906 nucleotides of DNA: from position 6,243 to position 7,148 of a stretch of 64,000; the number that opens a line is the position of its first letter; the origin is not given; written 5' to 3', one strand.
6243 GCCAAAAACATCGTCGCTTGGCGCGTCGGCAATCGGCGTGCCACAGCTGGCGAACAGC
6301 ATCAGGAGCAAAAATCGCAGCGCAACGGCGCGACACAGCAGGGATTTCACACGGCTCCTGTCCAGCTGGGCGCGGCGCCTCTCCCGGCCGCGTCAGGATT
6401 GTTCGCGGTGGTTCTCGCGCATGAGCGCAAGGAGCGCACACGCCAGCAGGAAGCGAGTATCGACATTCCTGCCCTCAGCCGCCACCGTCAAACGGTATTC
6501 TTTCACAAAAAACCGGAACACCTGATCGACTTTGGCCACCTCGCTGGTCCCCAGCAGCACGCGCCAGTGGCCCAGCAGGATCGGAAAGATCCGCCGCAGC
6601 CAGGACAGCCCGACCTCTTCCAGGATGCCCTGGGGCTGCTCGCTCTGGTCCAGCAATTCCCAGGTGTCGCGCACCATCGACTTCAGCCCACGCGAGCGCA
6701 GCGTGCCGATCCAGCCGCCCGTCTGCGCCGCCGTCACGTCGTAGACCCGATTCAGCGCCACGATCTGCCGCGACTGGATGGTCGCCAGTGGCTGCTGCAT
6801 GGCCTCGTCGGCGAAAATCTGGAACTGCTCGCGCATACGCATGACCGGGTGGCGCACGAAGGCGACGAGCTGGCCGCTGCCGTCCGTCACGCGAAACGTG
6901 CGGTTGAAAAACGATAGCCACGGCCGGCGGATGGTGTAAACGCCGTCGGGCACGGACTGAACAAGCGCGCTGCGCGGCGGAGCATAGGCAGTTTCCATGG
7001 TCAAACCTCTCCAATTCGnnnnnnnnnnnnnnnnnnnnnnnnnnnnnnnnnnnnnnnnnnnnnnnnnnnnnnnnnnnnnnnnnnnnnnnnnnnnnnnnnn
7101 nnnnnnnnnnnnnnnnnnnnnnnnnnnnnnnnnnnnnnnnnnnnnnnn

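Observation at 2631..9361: Co-oriented cluster of a GH92 mannosidase lipoprotein, a small tubby/scramblase-like protein and a 1239-aa Cys-repeat/RCC1-propeller lipoprotein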

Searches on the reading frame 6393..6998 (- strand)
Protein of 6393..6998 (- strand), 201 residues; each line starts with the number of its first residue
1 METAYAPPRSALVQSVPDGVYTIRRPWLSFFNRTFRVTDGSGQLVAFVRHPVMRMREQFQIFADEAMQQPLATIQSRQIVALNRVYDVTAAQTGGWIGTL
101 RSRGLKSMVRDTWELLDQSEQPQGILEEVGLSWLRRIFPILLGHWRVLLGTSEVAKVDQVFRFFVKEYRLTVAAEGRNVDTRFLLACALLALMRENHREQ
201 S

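Call 6: search_protein_families(library=pfam, proteins=[window:6393-6995:-], max_evalue=0.01)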
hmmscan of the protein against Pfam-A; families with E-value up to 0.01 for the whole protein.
window:6393-6995:- (200 aa): 0 families

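Call 7: search_protein_families(library=ncbifam, proteins=[window:6393-6995:-], max_evalue=0.01)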
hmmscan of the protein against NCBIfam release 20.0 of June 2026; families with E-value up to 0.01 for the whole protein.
window:6393-6995:- (200 aa): 1 family
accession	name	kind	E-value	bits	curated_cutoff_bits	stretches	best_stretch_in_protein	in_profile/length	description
NF040481.1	YdcK_fam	equivalog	0.0057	15.6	350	1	55-97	7-48/326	YdcK family protein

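Call 12: find_homologous_proteins(query=window:6393-6998:-)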
Query window:6393-6998:- (201 aa): 92 proteins with E <= 0.001 among 291 candidates.
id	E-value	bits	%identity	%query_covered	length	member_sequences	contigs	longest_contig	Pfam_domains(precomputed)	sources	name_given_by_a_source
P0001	1.2e-128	444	100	100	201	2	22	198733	PF04525.20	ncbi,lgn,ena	-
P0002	1.6e-120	418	92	100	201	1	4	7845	PF04525.20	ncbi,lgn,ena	-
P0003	8.0e-118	409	90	100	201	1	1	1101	PF04525.20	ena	-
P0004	3.5e-114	397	87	100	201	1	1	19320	PF04525.20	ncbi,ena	-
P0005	9.2e-114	396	86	100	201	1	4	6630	PF04525.20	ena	-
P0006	2.5e-113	394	87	100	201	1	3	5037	PF04525.20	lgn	-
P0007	2.5e-113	394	86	100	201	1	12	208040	PF04525.20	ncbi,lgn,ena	-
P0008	3.6e-113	394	86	100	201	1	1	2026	PF04525.20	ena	-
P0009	2.7e-111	388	85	100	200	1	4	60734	PF04525.20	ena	-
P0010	4.2e-110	384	83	100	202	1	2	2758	PF04525.20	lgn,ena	-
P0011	1.5e-109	382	83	99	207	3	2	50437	PF04525.20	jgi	jgi:hypothetical protein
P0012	2.1e-109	382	83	100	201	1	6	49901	PF04525.20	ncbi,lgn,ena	-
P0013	5.1e-109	380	82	100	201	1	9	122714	PF04525.20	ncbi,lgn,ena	-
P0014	1.2e-100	353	77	100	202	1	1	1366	PF04525.20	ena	-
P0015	4.5e-92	325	73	98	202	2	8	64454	PF04525.20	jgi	jgi:hypothetical protein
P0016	3.1e-86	306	69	98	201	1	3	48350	PF04525.20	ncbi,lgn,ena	-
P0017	3.7e-86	306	68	100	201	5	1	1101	PF04525.20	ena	-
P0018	2.4e-84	300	68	98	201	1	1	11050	PF04525.20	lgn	-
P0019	1.3e-83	298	69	93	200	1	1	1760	PF04525.20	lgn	-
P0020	1.7e-83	297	70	93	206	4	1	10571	PF04525.20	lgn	-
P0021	3.1e-83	296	67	98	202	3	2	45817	PF04525.20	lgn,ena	-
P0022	4.0e-82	293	68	94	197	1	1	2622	PF04525.20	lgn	-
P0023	5.5e-79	282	67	93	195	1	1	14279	PF04525.20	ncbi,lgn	-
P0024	8.6e-79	282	67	91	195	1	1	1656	PF04525.20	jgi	-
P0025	1.4e-78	281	66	94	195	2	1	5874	PF04525.20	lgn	-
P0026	3.1e-76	273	65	93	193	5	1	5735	PF04525.20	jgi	jgi:hypothetical protein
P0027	8.0e-75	269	66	92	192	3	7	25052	PF04525.20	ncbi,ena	-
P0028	3.0e-74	267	61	99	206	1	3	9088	PF04525.20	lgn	-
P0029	3.5e-69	250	59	84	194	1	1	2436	PF04525.20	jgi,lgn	jgi:hypothetical protein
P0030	8.7e-68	246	60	88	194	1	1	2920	PF04525.20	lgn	-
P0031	1.3e-62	229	56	93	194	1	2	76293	PF04525.20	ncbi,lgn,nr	ncbi:MAG: hypothetical protein HYR75_02225 [Gemmatimonadetes bacterium]|nr:hypothetical protein [Gem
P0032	4.3e-61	224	55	95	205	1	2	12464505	PF04525.20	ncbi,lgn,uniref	ncbi:hypothetical protein [Sorangium sp. So ce1024]|uniref:hypothetical protein n=1 Tax=unclassified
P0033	2.3e-60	222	55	94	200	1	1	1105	PF04525.20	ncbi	-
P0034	3.6e-60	221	54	94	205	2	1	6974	PF04525.20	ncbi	-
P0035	4.4e-60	221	51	100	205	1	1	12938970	PF04525.20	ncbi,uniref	ncbi:hypothetical protein [Sorangium sp. So ce1335]|uniref:hypothetical protein n=1 Tax=Sorangium sp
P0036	6.9e-60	220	54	98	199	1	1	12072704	PF04525.20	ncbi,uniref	ncbi:hypothetical protein [Sorangium sp. So ce1097]|uniref:hypothetical protein n=1 Tax=Sorangium sp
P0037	8.3e-60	220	55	93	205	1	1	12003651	PF04525.20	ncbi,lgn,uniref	ncbi:hypothetical protein [Sorangium sp. So ce362]|uniref:hypothetical protein n=1 Tax=Sorangium sp.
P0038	1.0e-59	220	55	93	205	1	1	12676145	PF04525.20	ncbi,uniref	ncbi:hypothetical protein [Sorangium sp. So ce887]|uniref:hypothetical protein n=1 Tax=Sorangium sp.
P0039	1.0e-59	220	55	93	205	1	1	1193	PF04525.20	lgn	-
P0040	1.6e-59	219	54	95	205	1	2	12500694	PF04525.20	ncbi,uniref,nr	ncbi:hypothetical protein [Sorangium sp. So ce854]|uniref:Scramblase n=1 Tax=Sorangium cellulosum Ta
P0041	1.8e-59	219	54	93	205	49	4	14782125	PF04525.20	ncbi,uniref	ncbi:hypothetical protein BE04_47340, partial [Sorangium cellulosum]|uniref:Scramblase n=2 Tax=Soran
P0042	2.8e-59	218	55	93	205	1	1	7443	PF04525.20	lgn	-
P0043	3.9e-59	218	53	98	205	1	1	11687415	PF04525.20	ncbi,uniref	ncbi:hypothetical protein WMF18_35845 [Sorangium sp. So ce315]|uniref:hypothetical protein n=1 Tax=S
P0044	6.4e-59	217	53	94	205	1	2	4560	PF04525.20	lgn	-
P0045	1.1e-58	216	51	100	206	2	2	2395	PF04525.20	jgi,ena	-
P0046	1.5e-58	216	53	93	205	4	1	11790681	PF04525.20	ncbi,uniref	ncbi:hypothetical protein WMF28_37720 [Sorangium sp. So ce590]|uniref:hypothetical protein n=1 Tax=S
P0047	2.8e-58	215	53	93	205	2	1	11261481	PF04525.20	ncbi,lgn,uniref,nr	ncbi:hypothetical protein SOCEGT47_068090 [Sorangium cellulosum]|uniref:Scramblase n=1 Tax=Sorangium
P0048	2.9e-58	215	53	93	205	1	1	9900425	PF04525.20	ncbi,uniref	ncbi:hypothetical protein WMF31_03450 [Sorangium sp. So ce1036]|uniref:hypothetical protein n=1 Tax=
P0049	4.6e-58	214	54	90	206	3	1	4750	PF04525.20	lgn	-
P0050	6.6e-58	214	54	91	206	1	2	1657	PF04525.20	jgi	jgi:uncharacterized protein YxjI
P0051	1.2e-57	213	50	100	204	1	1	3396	PF04525.20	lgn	-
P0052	4.1e-57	211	50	100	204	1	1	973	PF04525.20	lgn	-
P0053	9.0e-57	210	52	98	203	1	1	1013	PF04525.20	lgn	-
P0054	1.5e-56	209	54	89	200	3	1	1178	PF04525.20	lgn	-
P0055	1.3e-55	206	49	100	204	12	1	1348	PF04525.20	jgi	jgi:uncharacterized protein YxjI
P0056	1.9e-55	206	50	100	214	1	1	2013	PF04525.20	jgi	jgi:hypothetical protein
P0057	6.4e-55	204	52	90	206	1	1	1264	PF04525.20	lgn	-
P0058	4.0e-54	201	51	99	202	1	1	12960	PF04525.20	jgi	jgi:hypothetical protein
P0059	3.7e-53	198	48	98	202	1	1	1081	PF04525.20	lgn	-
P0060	3.8e-53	198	53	89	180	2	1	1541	PF04525.20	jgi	jgi:hypothetical protein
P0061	2.0e-52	196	51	96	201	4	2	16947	PF04525.20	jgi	jgi:uncharacterized protein YxjI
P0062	2.8e-52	195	49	90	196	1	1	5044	PF04525.20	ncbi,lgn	-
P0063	6.6e-52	194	50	90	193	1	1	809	PF04525.20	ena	-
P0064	1.0e-51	194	51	90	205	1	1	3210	PF04525.20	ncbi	-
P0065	1.0e-51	194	48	90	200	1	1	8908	PF04525.20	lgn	-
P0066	2.8e-51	192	50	98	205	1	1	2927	PF04525.20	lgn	-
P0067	3.8e-50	188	48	100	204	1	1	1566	PF04525.20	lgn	-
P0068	1.2e-49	187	49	90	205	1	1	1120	PF04525.20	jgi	jgi:uncharacterized protein YxjI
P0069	1.9e-49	186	49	91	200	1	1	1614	PF04525.20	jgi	jgi:uncharacterized protein YxjI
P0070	2.4e-49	186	48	95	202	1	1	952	PF04525.20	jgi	jgi:uncharacterized protein YxjI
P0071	6.7e-49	184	49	90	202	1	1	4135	PF04525.20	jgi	jgi:uncharacterized protein YxjI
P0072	1.9e-48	183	44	100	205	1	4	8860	PF04525.20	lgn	-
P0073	2.1e-48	183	48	90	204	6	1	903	PF04525.20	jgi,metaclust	metaclust:\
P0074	9.5e-48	181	41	99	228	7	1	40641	PF04525.20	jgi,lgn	jgi:hypothetical protein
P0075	1.5e-47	180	48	90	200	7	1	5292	PF04525.20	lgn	-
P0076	3.0e-47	179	48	90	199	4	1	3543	PF04525.20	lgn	-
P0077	4.6e-47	178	44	97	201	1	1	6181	PF04525.20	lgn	-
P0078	1.9e-46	176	48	91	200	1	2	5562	PF04525.20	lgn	-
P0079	2.1e-46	176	46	90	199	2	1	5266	PF04525.20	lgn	-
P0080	1.3e-45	174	46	90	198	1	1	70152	PF04525.20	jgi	jgi:uncharacterized protein YxjI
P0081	5.5e-45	172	48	89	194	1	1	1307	PF04525.20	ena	-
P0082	7.4e-45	171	46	92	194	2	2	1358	PF04525.20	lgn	-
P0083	8.8e-45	171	45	91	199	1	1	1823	PF04525.20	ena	-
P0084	8.4e-44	168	45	90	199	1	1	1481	PF04525.20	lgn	-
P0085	5.1e-43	165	45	89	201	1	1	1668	PF04525.20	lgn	-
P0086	6.5e-43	165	44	90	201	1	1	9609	PF04525.20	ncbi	-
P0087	1.4e-42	164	42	94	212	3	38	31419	PF04525.20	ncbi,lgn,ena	-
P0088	2.9e-42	163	43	89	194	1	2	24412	PF04525.20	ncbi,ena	-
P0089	3.8e-41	159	43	82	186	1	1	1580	PF04525.20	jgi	jgi:hypothetical protein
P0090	6.3e-41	158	43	99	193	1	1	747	PF04525.20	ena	-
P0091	7.6e-40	155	41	95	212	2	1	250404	PF04525.20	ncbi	-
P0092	8.7e-40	155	45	90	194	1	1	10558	PF04525.20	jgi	jgi:hypothetical protein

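Call 13: find_encoding_contigs(protein=P0001, flank=10000, max_places=4)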
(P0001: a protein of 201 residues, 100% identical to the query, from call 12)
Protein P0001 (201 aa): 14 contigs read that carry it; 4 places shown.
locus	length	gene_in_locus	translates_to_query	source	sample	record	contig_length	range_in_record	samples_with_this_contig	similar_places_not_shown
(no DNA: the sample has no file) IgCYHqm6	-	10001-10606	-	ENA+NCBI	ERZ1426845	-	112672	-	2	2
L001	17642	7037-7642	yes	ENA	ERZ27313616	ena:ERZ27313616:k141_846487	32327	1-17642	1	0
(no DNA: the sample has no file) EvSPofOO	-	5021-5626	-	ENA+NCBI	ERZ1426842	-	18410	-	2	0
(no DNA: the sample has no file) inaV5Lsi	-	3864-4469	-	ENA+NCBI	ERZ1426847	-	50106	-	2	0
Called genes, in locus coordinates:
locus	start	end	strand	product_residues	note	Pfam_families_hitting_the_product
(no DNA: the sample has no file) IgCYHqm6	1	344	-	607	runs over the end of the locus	PF13360:PQQ_2 (weak)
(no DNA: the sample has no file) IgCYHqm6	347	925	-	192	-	PF05157:MshEN (weak)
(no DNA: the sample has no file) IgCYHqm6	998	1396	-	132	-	PF02261:Asp_decarbox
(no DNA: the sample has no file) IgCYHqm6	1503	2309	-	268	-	-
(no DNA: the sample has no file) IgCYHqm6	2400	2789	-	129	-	-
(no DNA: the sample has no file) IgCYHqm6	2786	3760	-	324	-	PF01040:UbiA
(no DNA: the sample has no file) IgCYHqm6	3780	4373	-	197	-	-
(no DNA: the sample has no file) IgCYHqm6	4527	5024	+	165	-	PF14346:DUF4398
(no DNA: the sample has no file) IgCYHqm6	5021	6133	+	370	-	PF00691:OmpA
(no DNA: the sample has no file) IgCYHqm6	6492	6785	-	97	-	PF13183:Fer4_8 (faint), PF14697:Fer4_21 (faint), PF12837:Fer4_6 (weak), PF13237:Fer4_10 (weak), PF13187:Fer4_9 (weak), PF12838:Fer4_7, PF00037:Fer4, PF12837:Fer4_6 (weak), +3 more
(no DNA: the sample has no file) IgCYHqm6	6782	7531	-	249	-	-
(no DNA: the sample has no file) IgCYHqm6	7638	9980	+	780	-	PF17678:Glyco_hydro_92N, PF07971:Glyco_hydro_92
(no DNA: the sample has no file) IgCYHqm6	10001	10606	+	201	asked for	PF04525:LOR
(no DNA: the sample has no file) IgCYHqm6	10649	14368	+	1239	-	PF11617:Cu-binding_MopE, PF00526:Dicty_CTDC (weak), PF25390:WD40_RLD, PF13540:RCC1_2 (weak), PF25390:WD40_RLD, PF13540:RCC1_2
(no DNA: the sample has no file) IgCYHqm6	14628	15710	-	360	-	-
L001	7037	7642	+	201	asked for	PF04525:LOR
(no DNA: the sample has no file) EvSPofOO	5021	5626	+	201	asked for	PF04525:LOR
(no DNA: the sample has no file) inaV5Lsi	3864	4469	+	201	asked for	PF04525:LOR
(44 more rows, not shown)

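Call 14: search_protein_families(library=pfam, proteins=[window:6393-6998:-], max_evalue=10)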
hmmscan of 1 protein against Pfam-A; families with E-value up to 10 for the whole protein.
window:6393-6998:- (201 aa): 1 family
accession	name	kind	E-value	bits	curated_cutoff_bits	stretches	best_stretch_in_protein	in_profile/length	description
PF04525.18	LOR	-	0.07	13.2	24.5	1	30-86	50-108/187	LURP-one-related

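Call 17: find_related_loci(query=A1, collection=genome_contigs, flank=10000)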
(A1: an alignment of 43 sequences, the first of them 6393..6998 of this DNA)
Query A1 (201 aa) in genome_contigs; peptide patterns used: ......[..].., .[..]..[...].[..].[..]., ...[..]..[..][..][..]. (x = any residue, [..] = any of these).
203 stretches matched a pattern; 144 encode a relative of the query (tblastn E <= 1e-3); the best 80 are kept; 80 distinct loci.
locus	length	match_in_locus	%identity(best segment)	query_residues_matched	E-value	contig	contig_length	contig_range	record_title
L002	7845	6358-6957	92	1-200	1e-119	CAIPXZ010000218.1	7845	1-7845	MAG: uncultured Myxococcales bacterium isolate YR2_bin-0002 genome assembly, contig: bin-0002:218/806, whole genome shot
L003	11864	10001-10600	87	1-200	2e-112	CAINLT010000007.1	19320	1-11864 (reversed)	MAG: uncultured Myxococcales bacterium isolate MJ-time_bin-8340 genome assembly, contig: bin-8340:007/549, whole genome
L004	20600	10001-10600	86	1-200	1e-111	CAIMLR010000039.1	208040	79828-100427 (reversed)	MAG: uncultured Myxococcales bacterium isolate A14_bin-1730 genome assembly, contig: bin-1730:39/50, whole genome shotgu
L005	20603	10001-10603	86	1-201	5e-111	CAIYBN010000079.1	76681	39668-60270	MAG: uncultured Myxococcales bacterium isolate MJ-time_bin-1663 genome assembly, contig: bin-1663:079/149, whole genome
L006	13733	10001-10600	82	1-200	5e-107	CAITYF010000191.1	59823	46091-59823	MAG: uncultured Myxococcales bacterium isolate Ja1_bin-0143 genome assembly, contig: bin-0143:191/272, whole genome shot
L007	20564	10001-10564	69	5-193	7e-87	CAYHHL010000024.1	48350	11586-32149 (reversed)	MAG TPA_asm: uncultured Enterobacteriaceae bacterium isolate ERP119702_co1_145 genome assembly, contig: NODE_596_length_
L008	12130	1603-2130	68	18-193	8e-81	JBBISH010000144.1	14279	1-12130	MAG: Myxococcales bacterium isolate STS170223_bin_369 NODE_2098_length_14279_cov_2.45944, whole genome shotgun sequence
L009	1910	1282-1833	66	18-201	6e-84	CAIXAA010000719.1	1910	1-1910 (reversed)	MAG: uncultured Myxococcales bacterium isolate MJ120716A_bin-0880 genome assembly, contig: bin-0880:719/998, whole genom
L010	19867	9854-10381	66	18-193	6e-79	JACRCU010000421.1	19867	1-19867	MAG: Deltaproteobacteria bacterium isolate NC_groundwater_1654_Pr3_B-0.1um_9_b SR-2_scaffold_141_3020009, whole genome s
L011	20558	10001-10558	65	15-200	7e-76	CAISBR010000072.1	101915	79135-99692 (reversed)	MAG: uncultured Myxococcales bacterium isolate Ki3-D4_bin-362 genome assembly, contig: bin-362:072/244, whole genome sho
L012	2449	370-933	55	4-193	6e-70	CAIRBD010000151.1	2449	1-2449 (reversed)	MAG: uncultured Gemmatimonadetes bacterium isolate Kiruna2_bin-1709 genome assembly, contig: bin-1709:151/848, whole gen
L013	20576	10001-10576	55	9-200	8e-66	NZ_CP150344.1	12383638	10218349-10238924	Sorangium sp. So ce513 chromosome, complete genome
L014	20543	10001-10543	56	7-193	2e-65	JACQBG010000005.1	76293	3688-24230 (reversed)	MAG: Gemmatimonadetes bacterium isolate NC_groundwater_936_Pr1_S-0.2um_70_28 Montesol18-Sp2_coassembly_scaffold_123929,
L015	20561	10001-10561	53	13-199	4e-65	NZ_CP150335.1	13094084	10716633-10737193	Sorangium sp. So ce375 chromosome, complete genome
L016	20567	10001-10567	54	13-201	7e-65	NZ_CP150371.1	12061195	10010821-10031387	Sorangium sp. So ce176 chromosome, complete genome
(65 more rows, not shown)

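Call 24: predict_structure(alignment_id=A1)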
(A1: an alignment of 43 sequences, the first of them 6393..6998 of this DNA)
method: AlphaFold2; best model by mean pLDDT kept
length: 201 residues; sequences in the alignment: 43
mean_pLDDT: 82.5   pTM: 0.79
mean pLDDT of the five models: 82.5, 79.5, 77.6, 77.6, 77.2
residues with pLDDT >= 90: 89; 70-90: 81; 50-70: 19; < 50: 12
segments of 3 or more residues with pLDDT < 50: 1-8, 10-13
pLDDT, mean of each block of 10 residues (from residue 1): 43 63 79 82 89 76 90 86 88 93 77 91 92 75 91 93 84 86 92 82 70
secondary structure, 60 per line:
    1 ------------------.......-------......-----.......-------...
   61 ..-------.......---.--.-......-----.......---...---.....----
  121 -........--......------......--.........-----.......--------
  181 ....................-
elements in order: E19-25 E33-38 E44-50 E58-62 E70-76 E85-90 E96-102 E112-116 E122-129 H132-137 E144-149 E152-160 E166-172 H181-200

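Call 27: fold_search(model_id=the predicted structure, library=pdb)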
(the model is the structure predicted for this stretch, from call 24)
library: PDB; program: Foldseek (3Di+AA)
matches with E <= 10: 1066; with E <= 0.001: 0
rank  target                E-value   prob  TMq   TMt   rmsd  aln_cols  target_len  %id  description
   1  3c5n_B                1.8e-03  1.00  0.51  0.47   9.9       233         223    8  Structure of human TULP1 in complex with IP3 (released 2008-04-01)
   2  2fim_A                5.8e-03  1.00  0.49  0.45  10.2       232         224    9  Structure of the C-terminal domain of Human Tubby-like protein 1 (released 2006-02-07)
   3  2fim_B                2.0e-02  1.00  0.51  0.45  10.5       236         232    8  Structure of the C-terminal domain of Human Tubby-like protein 1 (released 2006-02-07)
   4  3c5n_A                2.4e-02  1.00  0.52  0.46  10.0       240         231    8  Structure of human TULP1 in complex with IP3 (released 2008-04-01)
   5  4yxc_B                3.6e-02  0.14  0.15  0.17  15.2       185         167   11  Complex of FliM(SPOA)::FliN fusion protein and FliH(APAR)::T4lysozyme fusion protein (released 2015-06-03)
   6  4yxb_B                4.0e-02  0.15  0.16  0.17  16.0       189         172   12  FliM(SPOA)::FliN fusion protein (released 2015-06-03)
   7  3c75_H                7.9e-02  0.38  0.25  0.16  14.3       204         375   11  Paracoccus versutus methylamine dehydrogenase in complex with amicyanin (released 2008-12-30)
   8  8r56_A                8.3e-02  0.28  0.25  0.09  20.3       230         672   10  Crystal structure of GH31 family Sulfoquinovosidase BmSQase in covalent complex with SQ-aziridine (SQZ) (released 2024-05-08)
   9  5dyv_H                1.3e-01  0.15  0.17  0.22  16.7       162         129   11  AbyU - wildtype (released 2016-06-08)
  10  8r56_D                1.3e-01  0.18  0.22  0.09  14.7       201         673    6  Crystal structure of GH31 family Sulfoquinovosidase BmSQase in covalent complex with SQ-aziridine (SQZ) (released 2024-05-08)
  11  8qfu_A                1.3e-01  0.11  0.18  0.22  16.5       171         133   10  Diels-Alderase AbyU mutant - Y76F (released 2024-09-18)
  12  8of7_B                1.4e-01  0.21  0.20  0.27  11.3       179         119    8  Cyc15 Diels Alderase (released 2023-06-21)
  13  4ghb_B                1.6e-01  0.21  0.23  0.19  14.7       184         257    6  Crystal structure of a porin-like protein (BACUNI_01323) from Bacteroides uniformis ATCC 8492 at 2.32 A resolution (released 2012-08-29)
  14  8r56_C                1.6e-01  0.18  0.22  0.09  14.8       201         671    6  Crystal structure of GH31 family Sulfoquinovosidase BmSQase in covalent complex with SQ-aziridine (SQZ) (released 2024-05-08)
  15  4o4u_B                1.7e-01  0.13  0.18  0.09  17.7       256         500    8  Crystal structure of the vaccine antigen Transferrin Binding Protein B (TbpB) mutant Trp-176-Ala from Haemophilus para (released 2015-01-14)
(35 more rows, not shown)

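Call 61: search_protein_families(library=padloc, proteins=[window:6393-6998:-], max_evalue=0.001)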
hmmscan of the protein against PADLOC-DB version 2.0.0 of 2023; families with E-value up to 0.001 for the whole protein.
window:6393-6998:- (201 aa): 0 families
